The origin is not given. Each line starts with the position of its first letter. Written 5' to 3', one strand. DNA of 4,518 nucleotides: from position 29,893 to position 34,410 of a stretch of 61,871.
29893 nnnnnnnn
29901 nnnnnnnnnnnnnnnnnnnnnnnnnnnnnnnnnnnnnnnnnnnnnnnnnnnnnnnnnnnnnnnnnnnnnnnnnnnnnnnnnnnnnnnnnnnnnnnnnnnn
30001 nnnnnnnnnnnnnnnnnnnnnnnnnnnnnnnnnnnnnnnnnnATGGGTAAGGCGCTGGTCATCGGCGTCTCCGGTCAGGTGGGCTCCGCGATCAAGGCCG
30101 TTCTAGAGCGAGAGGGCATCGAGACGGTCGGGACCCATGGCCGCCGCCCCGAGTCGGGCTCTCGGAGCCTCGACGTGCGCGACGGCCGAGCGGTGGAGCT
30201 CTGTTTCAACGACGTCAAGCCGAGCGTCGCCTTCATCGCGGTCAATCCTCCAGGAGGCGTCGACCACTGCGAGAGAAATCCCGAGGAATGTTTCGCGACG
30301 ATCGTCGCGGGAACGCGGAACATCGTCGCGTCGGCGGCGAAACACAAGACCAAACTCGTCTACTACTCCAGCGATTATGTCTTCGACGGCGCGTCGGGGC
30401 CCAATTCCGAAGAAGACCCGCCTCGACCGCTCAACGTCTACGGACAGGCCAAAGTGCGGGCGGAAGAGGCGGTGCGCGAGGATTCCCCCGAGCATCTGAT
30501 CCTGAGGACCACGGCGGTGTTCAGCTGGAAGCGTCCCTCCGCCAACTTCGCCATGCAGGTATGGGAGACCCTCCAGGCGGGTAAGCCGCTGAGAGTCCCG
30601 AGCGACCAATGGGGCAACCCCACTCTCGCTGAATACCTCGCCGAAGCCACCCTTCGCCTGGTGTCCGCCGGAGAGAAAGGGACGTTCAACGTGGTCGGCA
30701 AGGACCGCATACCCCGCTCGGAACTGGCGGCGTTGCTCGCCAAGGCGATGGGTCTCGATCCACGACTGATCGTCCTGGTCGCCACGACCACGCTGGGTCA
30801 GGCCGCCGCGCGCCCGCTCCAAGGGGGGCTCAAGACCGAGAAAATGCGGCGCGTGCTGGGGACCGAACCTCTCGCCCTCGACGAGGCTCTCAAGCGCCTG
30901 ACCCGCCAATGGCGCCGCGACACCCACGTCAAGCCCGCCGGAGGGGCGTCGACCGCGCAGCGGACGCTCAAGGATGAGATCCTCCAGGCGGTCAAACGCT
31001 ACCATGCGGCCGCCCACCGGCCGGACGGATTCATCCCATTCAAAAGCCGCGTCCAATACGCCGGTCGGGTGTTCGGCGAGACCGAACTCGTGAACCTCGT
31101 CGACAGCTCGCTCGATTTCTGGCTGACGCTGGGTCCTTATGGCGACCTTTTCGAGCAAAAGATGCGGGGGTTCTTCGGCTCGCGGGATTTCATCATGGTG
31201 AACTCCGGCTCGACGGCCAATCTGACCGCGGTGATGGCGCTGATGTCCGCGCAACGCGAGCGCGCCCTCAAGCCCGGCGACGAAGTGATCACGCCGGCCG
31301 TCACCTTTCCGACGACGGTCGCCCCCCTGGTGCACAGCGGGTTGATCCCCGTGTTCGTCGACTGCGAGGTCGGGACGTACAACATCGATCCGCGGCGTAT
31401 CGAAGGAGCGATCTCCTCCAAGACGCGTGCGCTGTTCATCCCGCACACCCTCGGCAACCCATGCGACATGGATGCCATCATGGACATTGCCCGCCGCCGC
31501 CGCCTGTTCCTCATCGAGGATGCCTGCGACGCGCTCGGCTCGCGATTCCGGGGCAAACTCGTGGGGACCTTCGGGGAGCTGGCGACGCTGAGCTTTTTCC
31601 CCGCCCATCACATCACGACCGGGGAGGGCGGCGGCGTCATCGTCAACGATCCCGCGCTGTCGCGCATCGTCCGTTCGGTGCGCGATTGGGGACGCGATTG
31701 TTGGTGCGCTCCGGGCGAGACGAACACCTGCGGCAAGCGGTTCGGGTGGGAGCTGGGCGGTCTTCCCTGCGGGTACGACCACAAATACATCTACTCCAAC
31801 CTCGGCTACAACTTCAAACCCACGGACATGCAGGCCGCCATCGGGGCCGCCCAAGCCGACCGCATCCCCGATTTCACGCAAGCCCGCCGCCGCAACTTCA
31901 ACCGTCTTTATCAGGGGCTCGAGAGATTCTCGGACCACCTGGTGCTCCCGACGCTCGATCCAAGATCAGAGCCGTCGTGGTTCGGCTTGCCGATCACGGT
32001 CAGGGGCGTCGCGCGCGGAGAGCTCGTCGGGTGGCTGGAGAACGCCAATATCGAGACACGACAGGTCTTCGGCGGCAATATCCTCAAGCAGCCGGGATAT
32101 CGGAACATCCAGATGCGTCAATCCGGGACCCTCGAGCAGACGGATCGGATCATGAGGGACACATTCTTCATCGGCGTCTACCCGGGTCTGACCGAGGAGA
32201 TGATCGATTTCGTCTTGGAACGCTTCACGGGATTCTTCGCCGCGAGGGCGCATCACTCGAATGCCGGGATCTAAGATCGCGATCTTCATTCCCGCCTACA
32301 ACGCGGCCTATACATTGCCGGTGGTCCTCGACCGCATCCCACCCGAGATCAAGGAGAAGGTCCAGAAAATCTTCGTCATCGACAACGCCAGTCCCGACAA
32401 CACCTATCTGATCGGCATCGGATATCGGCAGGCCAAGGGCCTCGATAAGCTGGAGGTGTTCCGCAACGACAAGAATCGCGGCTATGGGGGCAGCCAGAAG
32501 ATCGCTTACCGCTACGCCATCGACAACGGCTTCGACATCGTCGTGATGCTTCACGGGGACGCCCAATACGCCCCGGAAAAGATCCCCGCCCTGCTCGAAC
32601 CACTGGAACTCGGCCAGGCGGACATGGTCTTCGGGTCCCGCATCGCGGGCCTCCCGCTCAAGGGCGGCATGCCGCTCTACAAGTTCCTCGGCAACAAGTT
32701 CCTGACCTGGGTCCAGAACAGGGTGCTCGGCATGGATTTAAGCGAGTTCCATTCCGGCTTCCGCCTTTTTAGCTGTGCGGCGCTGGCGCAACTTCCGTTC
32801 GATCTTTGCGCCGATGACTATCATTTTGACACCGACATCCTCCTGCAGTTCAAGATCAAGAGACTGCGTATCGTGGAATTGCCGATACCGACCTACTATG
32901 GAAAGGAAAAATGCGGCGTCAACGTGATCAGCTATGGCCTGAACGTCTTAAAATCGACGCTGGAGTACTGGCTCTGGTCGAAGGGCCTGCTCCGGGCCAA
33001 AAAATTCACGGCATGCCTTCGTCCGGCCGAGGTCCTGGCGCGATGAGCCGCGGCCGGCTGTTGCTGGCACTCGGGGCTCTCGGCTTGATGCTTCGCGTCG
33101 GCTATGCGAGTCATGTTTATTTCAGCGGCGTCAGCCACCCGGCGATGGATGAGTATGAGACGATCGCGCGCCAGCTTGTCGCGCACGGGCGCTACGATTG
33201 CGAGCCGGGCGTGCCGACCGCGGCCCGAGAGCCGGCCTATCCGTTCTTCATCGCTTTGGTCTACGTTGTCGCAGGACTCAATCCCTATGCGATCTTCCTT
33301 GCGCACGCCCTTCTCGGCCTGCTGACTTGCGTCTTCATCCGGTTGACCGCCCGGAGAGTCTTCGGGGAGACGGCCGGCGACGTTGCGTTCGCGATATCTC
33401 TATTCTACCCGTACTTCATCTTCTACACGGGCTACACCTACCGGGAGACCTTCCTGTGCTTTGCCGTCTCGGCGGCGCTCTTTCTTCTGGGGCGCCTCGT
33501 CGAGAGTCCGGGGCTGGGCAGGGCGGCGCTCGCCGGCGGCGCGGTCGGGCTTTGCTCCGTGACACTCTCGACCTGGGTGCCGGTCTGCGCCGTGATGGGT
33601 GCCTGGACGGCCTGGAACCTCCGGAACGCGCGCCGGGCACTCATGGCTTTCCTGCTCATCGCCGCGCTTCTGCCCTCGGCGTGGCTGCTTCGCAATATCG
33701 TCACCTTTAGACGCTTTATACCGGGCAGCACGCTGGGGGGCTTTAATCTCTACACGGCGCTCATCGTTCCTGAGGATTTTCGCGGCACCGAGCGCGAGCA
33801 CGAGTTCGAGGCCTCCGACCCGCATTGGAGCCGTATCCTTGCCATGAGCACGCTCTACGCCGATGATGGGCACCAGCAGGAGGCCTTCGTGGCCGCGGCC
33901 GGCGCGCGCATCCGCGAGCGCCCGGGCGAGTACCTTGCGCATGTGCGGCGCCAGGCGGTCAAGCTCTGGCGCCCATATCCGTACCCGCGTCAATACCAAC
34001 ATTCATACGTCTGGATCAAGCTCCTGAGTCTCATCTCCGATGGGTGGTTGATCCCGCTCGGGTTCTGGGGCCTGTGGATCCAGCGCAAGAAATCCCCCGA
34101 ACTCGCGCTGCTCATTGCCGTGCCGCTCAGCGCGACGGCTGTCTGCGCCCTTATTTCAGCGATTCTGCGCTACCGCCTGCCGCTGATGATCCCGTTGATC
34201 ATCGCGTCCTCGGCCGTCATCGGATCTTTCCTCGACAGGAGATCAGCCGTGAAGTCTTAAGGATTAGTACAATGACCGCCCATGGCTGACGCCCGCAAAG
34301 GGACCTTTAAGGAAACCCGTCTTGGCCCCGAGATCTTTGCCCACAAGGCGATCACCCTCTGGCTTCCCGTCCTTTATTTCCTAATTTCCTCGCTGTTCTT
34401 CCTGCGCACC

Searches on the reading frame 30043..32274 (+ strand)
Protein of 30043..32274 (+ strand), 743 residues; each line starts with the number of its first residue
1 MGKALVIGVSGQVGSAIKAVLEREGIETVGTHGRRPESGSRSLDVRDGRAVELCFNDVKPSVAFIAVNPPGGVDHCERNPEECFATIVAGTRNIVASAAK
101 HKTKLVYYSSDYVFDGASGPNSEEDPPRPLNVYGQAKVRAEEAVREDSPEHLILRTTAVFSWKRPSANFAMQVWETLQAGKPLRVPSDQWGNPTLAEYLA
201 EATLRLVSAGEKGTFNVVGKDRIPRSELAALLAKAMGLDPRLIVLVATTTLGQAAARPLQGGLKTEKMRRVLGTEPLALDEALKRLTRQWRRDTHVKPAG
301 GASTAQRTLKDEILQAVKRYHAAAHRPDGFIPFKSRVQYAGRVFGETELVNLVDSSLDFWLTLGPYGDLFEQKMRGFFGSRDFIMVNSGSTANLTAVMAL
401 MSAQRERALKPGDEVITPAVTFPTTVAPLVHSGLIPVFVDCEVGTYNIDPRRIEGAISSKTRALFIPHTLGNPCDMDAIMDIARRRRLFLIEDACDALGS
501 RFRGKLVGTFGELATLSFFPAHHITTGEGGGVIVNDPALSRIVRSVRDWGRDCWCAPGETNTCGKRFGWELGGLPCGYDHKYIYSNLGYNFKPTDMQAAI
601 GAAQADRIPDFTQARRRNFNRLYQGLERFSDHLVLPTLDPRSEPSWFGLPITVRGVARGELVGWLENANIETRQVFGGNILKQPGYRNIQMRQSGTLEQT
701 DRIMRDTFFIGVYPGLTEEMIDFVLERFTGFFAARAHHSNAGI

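Call 18: search_protein_families(library=pfam, proteins=[window:30043-32274:+], max_evalue=0.0001)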
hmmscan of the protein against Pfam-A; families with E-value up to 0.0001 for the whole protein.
window:30043-32274:+ (743 aa): 4 families
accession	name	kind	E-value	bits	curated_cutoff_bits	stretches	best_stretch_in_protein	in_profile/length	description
PF01041.23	DegT_DnrJ_EryC1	-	1.2e-84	285.1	19.8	1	352-727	10-358/360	DegT/DnrJ/EryC1/StrS aminotransferase family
PF04321.23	RmlD_sub_bind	-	1.6e-52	178.8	27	1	4-289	3-284/287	RmlD substrate binding domain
PF01370.27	Epimerase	-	5.8e-20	72.2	20.9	1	4-187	1-203/240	NAD dependent epimerase/dehydratase family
PF16363.11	GDP_Man_Dehyd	-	6e-08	32.9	27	1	5-145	1-165/332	GDP-mannose 4,6 dehydratase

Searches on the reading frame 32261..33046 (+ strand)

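Call 18: search_protein_families(library=pfam, proteins=[window:32261-33046:+], max_evalue=0.0001)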
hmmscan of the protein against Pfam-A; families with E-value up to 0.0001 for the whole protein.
window:32261-33046:+ (261 aa): 1 family
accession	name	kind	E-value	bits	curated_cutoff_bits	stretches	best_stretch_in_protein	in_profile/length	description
PF00535.33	Glycos_transf_2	-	4.3e-18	66.2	23.3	1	8-175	2-164/168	Glycosyl transferase family 2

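Call 33: search_protein_families(library=ncbifam, proteins=[window:32261-33046:+], max_evalue=0.00001)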
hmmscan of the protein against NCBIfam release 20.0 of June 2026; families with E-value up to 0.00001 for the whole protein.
window:32261-33046:+ (261 aa): 4 families
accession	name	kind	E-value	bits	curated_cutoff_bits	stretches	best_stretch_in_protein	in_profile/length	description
TIGR04182.1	glyco_TIGR04182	equivalog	1.1e-19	70.9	325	1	6-213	2-191/293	S-layer glycoprotein N-glycosyltransferase AglJ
NF058614.1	PPMAGASynPpgS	equivalog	7.6e-10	38.6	370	1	8-215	4-200/226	polyprenyl-phospho-N-acetylgalactosaminyl synthase PpgS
NF007986.1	PRK10714.1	equivalog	6.7e-07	28.6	529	1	5-118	7-118/316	undecaprenyl-phosphate 4-deoxy-4-formamido-L-arabinose transferase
NF047588.1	GlcsyltransPgfSStrep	equivalog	4.8e-06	26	500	1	5-177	2-166/308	glycosyltransferase PgfS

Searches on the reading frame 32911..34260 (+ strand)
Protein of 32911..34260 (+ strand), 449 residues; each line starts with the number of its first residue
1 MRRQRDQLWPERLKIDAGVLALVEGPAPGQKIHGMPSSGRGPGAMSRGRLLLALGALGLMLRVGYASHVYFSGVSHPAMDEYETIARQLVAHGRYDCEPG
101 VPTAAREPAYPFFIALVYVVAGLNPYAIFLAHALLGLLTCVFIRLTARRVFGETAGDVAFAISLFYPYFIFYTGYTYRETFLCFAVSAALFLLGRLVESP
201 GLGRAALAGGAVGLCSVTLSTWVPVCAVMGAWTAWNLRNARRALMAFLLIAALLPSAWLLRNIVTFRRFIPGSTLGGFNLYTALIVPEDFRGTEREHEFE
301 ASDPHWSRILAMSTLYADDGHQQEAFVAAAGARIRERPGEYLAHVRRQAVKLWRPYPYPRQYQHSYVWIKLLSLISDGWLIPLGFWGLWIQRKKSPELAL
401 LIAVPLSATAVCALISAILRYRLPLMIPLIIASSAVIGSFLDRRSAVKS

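Call 18: search_protein_families(library=pfam, proteins=[window:32911-34260:+], max_evalue=0.0001)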
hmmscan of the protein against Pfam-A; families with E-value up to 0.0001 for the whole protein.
window:32911-34260:+ (449 aa): 1 family
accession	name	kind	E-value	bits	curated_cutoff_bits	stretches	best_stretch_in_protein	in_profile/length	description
PF13231.12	PMT_2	-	8.1e-07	29.8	26.1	1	108-254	4-153/160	Dolichyl-phosphate-mannose-protein mannosyltransferase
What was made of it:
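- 32261..34260 (+): Second TM-less GT2 (32261-33046) translationally coupled to a GT-C gene (ATG 33043 to 34260). Pfam (call 18).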

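Call 33: search_protein_families(library=ncbifam, proteins=[window:33046-34260:+], max_evalue=0.00001)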
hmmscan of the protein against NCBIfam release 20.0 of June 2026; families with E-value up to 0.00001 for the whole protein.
window:33046-34260:+ (404 aa): 0 families
